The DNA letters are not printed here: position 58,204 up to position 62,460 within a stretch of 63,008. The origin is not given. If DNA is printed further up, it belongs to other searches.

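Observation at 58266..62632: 64-bp near-perfect inverted repeats bracket a 4.2-kb module (giant GNAT-tailed ORF plus a divergent mini-transcript)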

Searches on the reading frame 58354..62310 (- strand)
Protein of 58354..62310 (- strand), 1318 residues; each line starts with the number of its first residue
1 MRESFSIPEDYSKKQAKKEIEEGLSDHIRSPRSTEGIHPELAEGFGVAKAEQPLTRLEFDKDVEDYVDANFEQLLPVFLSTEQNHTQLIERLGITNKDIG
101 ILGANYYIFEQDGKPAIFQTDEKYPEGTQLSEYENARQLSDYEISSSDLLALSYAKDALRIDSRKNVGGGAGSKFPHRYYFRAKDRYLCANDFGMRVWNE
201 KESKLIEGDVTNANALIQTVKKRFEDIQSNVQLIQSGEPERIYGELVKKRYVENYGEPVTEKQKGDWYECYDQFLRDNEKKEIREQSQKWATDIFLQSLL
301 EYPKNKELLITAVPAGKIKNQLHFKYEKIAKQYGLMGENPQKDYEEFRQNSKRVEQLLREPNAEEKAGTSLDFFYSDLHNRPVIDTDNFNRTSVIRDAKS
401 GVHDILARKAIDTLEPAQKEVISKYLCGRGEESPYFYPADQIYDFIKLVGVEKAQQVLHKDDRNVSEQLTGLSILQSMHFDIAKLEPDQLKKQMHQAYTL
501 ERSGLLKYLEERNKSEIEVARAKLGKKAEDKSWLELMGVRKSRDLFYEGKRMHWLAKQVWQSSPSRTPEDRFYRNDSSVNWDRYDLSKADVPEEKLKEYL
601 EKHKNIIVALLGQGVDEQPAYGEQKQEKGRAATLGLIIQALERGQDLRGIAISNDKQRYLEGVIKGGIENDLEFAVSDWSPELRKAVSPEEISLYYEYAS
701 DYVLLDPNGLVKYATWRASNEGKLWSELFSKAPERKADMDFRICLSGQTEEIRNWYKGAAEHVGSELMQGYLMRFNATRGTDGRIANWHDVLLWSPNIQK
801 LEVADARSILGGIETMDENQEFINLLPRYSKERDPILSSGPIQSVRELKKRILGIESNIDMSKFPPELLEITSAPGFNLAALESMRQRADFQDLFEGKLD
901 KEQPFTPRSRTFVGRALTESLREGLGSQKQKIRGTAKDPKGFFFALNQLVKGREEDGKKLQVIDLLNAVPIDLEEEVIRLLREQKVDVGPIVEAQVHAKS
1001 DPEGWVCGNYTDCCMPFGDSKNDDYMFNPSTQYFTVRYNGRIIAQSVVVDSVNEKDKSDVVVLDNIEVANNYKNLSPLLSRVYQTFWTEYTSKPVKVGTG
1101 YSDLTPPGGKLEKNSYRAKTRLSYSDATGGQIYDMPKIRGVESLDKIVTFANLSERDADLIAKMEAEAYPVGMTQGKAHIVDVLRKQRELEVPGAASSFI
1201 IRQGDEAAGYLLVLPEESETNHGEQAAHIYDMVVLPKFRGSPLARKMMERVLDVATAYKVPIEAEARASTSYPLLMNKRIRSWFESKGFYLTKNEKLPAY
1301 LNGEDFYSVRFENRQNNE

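Call 10: search_protein_families(library=pfam, proteins=[window:58354-62310:-], max_evalue=0.01)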
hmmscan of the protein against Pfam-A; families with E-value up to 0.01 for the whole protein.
window:58354-62310:- (1318 aa): 3 families
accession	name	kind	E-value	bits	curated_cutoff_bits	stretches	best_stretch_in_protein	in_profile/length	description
PF00583.31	Acetyltransf_1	-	1.7e-07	32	20.7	1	1194-1258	31-91/116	Acetyltransferase (GNAT) family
PF13508.13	Acetyltransf_7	-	4.3e-05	24.2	27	1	1199-1289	6-82/84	Acetyltransferase (GNAT) domain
PF13673.13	Acetyltransf_10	-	0.0059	17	23.6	0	1194-1266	29-96/128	Acetyltransferase (GNAT) domain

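Call 13: find_encoding_contigs(protein=window:58354-62310:-, flank=10000, max_places=10)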
Protein window:58354-62310:- (1318 aa): 1 contig read that carries it; 1 place shown.
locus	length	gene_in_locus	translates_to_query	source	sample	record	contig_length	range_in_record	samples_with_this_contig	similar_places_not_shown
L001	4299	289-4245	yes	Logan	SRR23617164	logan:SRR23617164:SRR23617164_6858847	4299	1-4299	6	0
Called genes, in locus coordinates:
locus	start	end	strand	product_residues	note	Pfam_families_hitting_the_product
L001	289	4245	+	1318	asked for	PF00583:Acetyltransf_1 (weak)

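Call 16: find_homologous_proteins(query=window:58354-62310:-)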
Query window:58354-62310:- (1318 aa): 37 proteins with E <= 0.001 among 8000 candidates.
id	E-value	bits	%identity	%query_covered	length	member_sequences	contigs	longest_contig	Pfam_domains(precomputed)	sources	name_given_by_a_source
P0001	0.0e+0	2997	100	100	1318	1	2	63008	PF00583.32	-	-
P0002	0.0e+0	2582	87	100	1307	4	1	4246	PF00583.32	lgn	-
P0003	0.0e+0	2551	84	100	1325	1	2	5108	PF00583.32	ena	-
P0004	0.0e+0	2463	82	100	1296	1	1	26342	PF00583.32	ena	-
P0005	0.0e+0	2057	69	100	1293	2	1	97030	PF00583.32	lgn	-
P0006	0.0e+0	2026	68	100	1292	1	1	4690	PF13508.14,PF00583.32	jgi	jgi:ribosomal protein S18 acetylase RimI-like enzyme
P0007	0.0e+0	2018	68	100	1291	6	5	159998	PF13508.14,PF00583.32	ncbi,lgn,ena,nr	ncbi:MAG TPA: GNAT family N-acetyltransferase [Candidatus Paceibacterota bacterium]|nr:GNAT family N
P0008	0.0e+0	2008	68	100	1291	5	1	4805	PF13508.14,PF00583.32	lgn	-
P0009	0.0e+0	1991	67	100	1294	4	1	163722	PF13508.14,PF00583.32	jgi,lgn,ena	-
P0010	0.0e+0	1981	66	99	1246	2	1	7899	PF13508.14,PF00583.32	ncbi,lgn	-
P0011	0.0e+0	1980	67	100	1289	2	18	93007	PF13508.14,PF00583.32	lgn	-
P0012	0.0e+0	1967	67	100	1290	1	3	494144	PF13508.14,PF00583.32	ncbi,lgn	ncbi:MAG: GNAT family N-acetyltransferase [Minisyncoccota bacterium]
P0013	0.0e+0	1934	65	100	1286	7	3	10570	PF13508.14,PF00583.32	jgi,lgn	jgi:GNAT superfamily N-acetyltransferase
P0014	0.0e+0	1893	64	100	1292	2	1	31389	PF00583.32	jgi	jgi:ribosomal protein S18 acetylase RimI-like enzyme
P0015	0.0e+0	1884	63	100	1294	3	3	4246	PF13508.14,PF00583.32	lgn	-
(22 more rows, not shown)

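Call 17: find_encoding_contigs(protein=P0004, flank=5000, max_places=3)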
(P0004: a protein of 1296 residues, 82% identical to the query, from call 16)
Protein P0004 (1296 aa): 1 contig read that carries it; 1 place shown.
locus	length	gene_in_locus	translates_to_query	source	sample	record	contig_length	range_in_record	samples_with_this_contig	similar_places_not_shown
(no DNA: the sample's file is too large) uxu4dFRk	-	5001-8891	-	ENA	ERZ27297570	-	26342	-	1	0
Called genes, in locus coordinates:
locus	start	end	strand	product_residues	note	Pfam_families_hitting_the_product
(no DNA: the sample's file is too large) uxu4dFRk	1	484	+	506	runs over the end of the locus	-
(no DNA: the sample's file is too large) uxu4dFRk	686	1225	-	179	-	PF00583:Acetyltransf_1, PF13673:Acetyltransf_10 (weak), PF13508:Acetyltransf_7 (weak)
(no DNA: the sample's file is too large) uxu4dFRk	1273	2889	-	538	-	PF00239:Resolvase, PF07508:Recombinase, PF13408:Zn_ribbon_recom (faint)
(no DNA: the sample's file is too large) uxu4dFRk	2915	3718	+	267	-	PF18928:DUF5677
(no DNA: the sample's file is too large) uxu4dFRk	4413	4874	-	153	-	-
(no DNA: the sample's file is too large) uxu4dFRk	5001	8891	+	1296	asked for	PF00583:Acetyltransf_1 (weak)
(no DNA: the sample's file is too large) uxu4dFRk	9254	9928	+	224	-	PF12686:DUF3800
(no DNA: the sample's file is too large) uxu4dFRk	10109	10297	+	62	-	-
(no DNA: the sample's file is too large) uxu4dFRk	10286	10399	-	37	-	-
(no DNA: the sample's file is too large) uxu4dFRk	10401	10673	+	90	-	-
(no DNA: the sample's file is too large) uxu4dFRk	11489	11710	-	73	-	-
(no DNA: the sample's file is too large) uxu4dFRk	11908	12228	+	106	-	-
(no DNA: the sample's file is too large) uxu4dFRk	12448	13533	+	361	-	PF11141:DUF2914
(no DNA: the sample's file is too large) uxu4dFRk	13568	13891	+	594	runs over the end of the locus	PF00664:ABC_membrane, PF00005:ABC_tran, PF02463:SMC_N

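Call 18: find_encoding_contigs(protein=P0003, flank=5000, max_places=3)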
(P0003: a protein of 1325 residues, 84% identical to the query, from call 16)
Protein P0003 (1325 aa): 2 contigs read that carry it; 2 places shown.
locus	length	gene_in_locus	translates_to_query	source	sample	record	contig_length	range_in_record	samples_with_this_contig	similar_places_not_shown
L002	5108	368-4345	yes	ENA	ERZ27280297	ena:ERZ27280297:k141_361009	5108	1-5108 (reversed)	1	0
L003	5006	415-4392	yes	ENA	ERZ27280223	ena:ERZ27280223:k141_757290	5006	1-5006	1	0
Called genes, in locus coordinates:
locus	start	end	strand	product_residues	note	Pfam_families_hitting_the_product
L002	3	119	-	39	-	?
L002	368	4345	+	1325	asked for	PF00583:Acetyltransf_1 (faint)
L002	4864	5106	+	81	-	?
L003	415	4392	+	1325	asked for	PF00583:Acetyltransf_1 (faint)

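Call 19: find_encoding_contigs(protein=P0002, flank=5000, max_places=3)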
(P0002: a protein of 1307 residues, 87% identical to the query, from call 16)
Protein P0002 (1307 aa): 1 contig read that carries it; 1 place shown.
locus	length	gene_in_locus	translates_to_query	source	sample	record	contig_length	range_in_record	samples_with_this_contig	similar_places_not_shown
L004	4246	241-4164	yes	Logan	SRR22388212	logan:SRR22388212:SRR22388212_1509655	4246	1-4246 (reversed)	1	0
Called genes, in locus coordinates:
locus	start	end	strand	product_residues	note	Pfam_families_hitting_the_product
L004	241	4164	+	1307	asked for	PF00583:Acetyltransf_1 (weak)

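Call 20: find_encoding_contigs(protein=P0005, flank=5000, max_places=3)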
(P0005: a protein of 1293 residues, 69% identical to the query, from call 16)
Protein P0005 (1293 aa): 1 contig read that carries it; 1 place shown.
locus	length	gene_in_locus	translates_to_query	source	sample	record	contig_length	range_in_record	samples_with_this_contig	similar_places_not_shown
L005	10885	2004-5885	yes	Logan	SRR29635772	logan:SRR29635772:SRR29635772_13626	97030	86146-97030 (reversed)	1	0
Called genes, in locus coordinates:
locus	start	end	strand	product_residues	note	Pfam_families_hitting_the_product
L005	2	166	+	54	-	?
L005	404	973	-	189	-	PF03167:UDG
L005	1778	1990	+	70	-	PF13560:HTH_31, PF12844:HTH_19, PF01381:HTH_3, PF13443:HTH_26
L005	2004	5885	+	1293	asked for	PF00583:Acetyltransf_1 (weak)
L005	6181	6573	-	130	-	-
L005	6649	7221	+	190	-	PF13238:AAA_18 (weak), PF13207:AAA_17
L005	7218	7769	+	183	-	PF13238:AAA_18, PF13207:AAA_17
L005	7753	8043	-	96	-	PF01252:Peptidase_A8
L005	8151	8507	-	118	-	PF01258:zf-dskA_traR (weak)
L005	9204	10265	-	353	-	-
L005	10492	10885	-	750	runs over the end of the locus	PF01138:RNase_PH, PF03725:RNase_PH_C, PF03726:PNPase (weak), PF01138:RNase_PH, PF00013:KH_1, PF00575:S1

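Call 23: find_related_loci(query=A1, collection=genome_contigs, flank=6000)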
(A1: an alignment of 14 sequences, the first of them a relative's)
Query A1 (1318 aa) in genome_contigs; peptide patterns used: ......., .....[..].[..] (x = any residue, [..] = any of these).
69 stretches matched a pattern; 23 encode a relative of the query (tblastn E <= 1e-3); 23 distinct loci.
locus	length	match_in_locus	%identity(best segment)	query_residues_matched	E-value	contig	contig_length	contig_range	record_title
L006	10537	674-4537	68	1-1318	0e+0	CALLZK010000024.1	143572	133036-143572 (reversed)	MAG TPA_asm: uncultured bacterium isolate SRR2107179_bin.3_CONCOCT_v1.1_MAG genome assembly, contig: ERZ794932.65, whole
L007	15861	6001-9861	67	1-1318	0e+0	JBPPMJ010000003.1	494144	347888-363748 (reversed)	MAG: Minisyncoccota bacterium isolate BIOS2019_out_082 k131_633190, whole genome shotgun sequence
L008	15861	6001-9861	64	1-1318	0e+0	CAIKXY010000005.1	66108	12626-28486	uncultured bacterium isolate E14_bin-0799 genome assembly, contig: bin-0799:05/15, whole genome shotgun sequence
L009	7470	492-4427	63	1-1318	0e+0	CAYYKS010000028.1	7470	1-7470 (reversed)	MAG TPA_asm: uncultured Candidatus Saccharibacteria bacterium isolate SRP286056_co2_192 genome assembly, contig: NODE_16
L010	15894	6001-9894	59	1-1315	0e+0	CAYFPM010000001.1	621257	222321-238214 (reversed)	MAG TPA_asm: uncultured Gammaproteobacteria bacterium isolate ERP019367_co2_132 genome assembly, contig: NODE_4_length_6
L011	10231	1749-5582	57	1-1313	0e+0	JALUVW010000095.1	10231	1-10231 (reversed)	MAG: Candidatus Falkowbacteria bacterium isolate 128-326_metabat2_scaf2bin.076 128-326_scaffold_486_c4, whole genome sho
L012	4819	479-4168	66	1-1318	0e+0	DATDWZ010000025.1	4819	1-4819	MAG TPA_asm: Candidatus Paceibacterota bacterium isolate SMAG_U8125 k141_1347822, whole genome shotgun sequence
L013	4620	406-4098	65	1-1318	0e+0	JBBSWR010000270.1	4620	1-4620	MAG: Nanoarchaeota archaeon isolate H43-bin135_1 H43_bin135_1_000000000270, whole genome shotgun sequence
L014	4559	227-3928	65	1-1318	0e+0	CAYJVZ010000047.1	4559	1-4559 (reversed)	MAG TPA_asm: uncultured Candidatus Saccharibacteria bacterium isolate ERP125453_co1_471 genome assembly, contig: NODE_26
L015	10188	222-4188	53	1-1314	0e+0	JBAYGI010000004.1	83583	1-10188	MAG: Candidatus Magasanikiibacteriota bacterium isolate SO_2016_GW1_121 scaffold00656_OW334_2016, whole genome shotgun s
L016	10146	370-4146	49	1-1318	0e+0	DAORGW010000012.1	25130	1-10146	MAG TPA_asm: bacterium isolate AMR_MDS_1220 NODE_1251_length_25130_cov_10.194297, whole genome shotgun sequence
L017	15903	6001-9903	57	1-1314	0e+0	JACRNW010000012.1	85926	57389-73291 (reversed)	MAG: Candidatus Falkowbacteria bacterium isolate NC_groundwater_1945_Pr3_S-0.2um_44_4 scaffold_6872, whole genome shotgu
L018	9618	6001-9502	54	1-1210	0e+0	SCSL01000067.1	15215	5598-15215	MAG: Patescibacteria group bacterium isolate FW215_bin.11 FW215_bin.11-108321, whole genome shotgun sequence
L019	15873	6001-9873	46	13-1315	0e+0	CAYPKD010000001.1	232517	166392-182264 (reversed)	MAG TPA_asm: uncultured Gammaproteobacteria bacterium isolate binchicken_co334_146 genome assembly, contig: NODE_24_leng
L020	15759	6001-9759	41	11-1313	0e+0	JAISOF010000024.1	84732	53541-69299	MAG: Candidatus Nomurabacteria bacterium isolate Iy174_bin30 k119_2986910, whole genome shotgun sequence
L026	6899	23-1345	76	878-1318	0e+0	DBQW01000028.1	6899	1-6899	MAG TPA_asm: Candidatus Berkelbacteria bacterium UBA1384 UBA1384_contig_19480, whole genome shotgun sequence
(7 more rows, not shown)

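Call 30: search_solved_structures(query=A1, max_evalue=1)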
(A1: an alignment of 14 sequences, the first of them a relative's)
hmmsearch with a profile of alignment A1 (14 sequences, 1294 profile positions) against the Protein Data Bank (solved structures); distinct sequences matched with E-value up to 1: 4.
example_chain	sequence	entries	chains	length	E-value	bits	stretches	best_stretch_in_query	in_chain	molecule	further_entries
1wwz_A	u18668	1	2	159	0.034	15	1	1172-1236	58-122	hypothetical protein PH1933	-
2ge3_A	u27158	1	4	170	0.51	11.1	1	1204-1253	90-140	probable acetyltransferase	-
6vp9_A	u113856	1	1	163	0.52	11.1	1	1177-1227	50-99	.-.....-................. 20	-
7stx_A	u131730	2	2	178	0.62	10.8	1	1177-1227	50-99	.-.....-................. 20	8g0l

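Call 31: search_protein_families(library=ncbifam, proteins=[window:58354-62310:-], max_evalue=1)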
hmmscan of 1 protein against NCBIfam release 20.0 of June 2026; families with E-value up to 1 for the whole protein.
window:58354-62310:- (1318 aa): 0 families

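Call 32: search_protein_families(library=padloc, proteins=[window:58354-62310:-], max_evalue=0.1)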
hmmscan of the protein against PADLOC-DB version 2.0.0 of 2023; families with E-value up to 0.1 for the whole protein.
window:58354-62310:- (1318 aa): 0 families

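Call 33: search_protein_families(library=phrogs, proteins=[window:58354-62310:-], max_evalue=0.1)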
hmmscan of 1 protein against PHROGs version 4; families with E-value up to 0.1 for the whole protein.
window:58354-62310:- (1318 aa): 2 families
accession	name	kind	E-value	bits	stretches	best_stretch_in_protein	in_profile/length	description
phrog_1249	-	other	0.00046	21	1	1200-1257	63-120/180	acetyltransferase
phrog_11143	-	unknown function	0.075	13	0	1191-1280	227-308/357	-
